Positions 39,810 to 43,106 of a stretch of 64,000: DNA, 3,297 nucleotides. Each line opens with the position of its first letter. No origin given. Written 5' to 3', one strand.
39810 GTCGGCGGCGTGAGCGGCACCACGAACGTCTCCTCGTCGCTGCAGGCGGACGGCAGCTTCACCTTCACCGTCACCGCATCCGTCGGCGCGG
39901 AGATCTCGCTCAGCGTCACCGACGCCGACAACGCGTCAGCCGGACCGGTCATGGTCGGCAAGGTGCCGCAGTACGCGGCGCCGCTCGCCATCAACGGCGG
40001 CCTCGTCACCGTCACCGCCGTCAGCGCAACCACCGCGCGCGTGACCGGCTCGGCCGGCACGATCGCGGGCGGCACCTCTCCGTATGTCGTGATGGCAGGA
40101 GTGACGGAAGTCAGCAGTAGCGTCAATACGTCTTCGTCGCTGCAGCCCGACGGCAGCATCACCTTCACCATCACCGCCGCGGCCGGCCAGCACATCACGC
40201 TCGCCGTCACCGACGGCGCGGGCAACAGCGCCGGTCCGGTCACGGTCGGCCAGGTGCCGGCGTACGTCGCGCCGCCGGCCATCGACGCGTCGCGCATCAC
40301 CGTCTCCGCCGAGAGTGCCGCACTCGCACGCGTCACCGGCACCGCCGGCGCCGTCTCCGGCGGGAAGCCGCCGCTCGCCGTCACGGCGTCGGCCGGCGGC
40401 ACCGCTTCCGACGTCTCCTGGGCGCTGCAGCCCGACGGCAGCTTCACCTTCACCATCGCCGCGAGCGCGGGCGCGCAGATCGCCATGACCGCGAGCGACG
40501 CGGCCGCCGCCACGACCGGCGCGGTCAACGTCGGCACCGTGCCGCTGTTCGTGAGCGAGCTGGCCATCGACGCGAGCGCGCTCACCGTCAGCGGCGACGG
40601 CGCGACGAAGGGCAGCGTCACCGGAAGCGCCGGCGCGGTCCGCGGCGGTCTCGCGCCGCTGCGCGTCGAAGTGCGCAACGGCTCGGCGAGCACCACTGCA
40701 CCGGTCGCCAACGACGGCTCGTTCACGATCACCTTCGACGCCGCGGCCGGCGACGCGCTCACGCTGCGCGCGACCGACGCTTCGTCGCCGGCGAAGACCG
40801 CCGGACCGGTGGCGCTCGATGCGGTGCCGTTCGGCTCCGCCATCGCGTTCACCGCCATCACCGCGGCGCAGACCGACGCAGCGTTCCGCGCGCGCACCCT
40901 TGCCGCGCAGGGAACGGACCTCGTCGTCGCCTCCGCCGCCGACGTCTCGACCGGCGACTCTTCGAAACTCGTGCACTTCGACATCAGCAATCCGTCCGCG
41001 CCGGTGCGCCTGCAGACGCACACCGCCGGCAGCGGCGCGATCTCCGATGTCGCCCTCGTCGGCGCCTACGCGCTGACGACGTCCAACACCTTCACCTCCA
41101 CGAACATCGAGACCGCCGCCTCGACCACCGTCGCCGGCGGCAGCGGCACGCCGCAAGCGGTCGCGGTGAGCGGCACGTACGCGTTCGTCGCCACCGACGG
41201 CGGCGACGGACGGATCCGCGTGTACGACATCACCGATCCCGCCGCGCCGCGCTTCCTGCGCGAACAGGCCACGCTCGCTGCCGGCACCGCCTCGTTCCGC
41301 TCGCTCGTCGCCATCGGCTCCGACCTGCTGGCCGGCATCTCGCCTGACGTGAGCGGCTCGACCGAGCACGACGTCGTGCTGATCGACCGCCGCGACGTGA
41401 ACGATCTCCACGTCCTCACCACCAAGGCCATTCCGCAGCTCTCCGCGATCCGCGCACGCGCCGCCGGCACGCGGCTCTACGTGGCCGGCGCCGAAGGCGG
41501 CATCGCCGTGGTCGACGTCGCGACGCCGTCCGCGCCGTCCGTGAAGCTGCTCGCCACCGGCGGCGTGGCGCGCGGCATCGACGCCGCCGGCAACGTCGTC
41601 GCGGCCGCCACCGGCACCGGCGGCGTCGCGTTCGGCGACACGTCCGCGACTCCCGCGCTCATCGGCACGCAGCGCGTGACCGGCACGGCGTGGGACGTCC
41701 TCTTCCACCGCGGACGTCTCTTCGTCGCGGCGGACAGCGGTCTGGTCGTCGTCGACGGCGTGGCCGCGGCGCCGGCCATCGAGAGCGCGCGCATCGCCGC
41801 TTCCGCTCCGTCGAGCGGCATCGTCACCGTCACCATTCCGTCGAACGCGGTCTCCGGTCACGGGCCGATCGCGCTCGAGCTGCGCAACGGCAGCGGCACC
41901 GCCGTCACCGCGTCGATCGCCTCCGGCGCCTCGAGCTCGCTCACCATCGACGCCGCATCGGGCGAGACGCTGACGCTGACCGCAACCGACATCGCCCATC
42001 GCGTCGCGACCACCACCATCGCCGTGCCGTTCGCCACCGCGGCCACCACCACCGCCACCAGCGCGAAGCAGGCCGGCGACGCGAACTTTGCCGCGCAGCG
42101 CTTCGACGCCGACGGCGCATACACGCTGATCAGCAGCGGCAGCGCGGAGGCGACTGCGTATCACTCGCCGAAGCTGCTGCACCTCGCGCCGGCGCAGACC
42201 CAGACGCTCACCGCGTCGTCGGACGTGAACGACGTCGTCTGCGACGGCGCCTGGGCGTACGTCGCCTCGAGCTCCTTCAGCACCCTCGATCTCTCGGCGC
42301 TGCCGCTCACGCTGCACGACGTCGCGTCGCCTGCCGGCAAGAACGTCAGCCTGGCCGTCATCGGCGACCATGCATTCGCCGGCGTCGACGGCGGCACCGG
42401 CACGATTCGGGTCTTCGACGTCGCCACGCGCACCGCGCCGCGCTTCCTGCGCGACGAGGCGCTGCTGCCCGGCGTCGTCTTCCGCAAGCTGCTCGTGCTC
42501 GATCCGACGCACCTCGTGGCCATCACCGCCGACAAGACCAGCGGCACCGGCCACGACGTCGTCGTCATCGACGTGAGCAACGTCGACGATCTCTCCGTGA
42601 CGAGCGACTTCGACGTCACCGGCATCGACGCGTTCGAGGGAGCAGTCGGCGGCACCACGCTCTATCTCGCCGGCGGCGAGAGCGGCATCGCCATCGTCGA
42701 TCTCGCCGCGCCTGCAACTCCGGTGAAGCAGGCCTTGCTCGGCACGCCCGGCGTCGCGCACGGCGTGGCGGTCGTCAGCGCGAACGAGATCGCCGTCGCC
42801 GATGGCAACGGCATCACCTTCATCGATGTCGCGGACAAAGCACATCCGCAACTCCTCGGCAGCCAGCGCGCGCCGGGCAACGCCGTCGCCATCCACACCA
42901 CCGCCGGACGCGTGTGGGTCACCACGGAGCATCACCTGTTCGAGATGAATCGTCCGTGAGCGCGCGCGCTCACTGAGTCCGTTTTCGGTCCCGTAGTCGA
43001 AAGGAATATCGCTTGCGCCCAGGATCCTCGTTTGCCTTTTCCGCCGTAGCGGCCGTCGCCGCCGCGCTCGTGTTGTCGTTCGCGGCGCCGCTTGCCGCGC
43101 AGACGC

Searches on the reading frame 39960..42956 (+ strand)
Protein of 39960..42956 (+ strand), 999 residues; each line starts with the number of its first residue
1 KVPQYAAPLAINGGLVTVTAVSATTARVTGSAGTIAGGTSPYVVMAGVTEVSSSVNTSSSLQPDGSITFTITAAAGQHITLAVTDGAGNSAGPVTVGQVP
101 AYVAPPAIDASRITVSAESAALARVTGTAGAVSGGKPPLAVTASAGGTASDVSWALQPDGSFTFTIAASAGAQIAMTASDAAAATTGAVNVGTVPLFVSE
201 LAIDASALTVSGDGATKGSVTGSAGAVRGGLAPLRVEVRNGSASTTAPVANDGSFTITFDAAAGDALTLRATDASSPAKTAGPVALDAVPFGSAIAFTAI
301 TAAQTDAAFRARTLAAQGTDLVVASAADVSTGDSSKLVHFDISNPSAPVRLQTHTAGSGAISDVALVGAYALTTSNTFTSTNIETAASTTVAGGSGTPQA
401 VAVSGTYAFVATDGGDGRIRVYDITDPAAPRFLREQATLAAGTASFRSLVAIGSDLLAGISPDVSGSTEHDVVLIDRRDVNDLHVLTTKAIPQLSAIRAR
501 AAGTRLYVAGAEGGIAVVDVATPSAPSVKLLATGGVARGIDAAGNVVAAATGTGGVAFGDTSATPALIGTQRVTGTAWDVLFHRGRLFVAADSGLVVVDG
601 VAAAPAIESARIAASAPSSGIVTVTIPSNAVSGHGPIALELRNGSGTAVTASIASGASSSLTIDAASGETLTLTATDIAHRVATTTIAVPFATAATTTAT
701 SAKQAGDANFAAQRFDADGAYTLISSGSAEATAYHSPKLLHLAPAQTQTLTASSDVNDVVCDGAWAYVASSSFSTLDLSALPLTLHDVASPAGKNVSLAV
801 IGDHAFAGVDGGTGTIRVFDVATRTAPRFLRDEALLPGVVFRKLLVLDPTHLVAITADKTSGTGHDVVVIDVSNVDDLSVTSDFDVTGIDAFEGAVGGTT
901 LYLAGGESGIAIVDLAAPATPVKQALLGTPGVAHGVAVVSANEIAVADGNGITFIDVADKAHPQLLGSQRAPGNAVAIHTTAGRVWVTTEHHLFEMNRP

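Call 40: search_protein_families(library=pfam, proteins=[window:39960-42956:+], max_evalue=0.001)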
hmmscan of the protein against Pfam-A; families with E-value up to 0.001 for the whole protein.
window:39960-42956:+ (999 aa): 1 family
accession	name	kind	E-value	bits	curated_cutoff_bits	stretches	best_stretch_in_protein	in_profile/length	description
PF08309.17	LVIVD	-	2.2e-14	53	20.2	0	396-432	2-36/42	LVIVD repeat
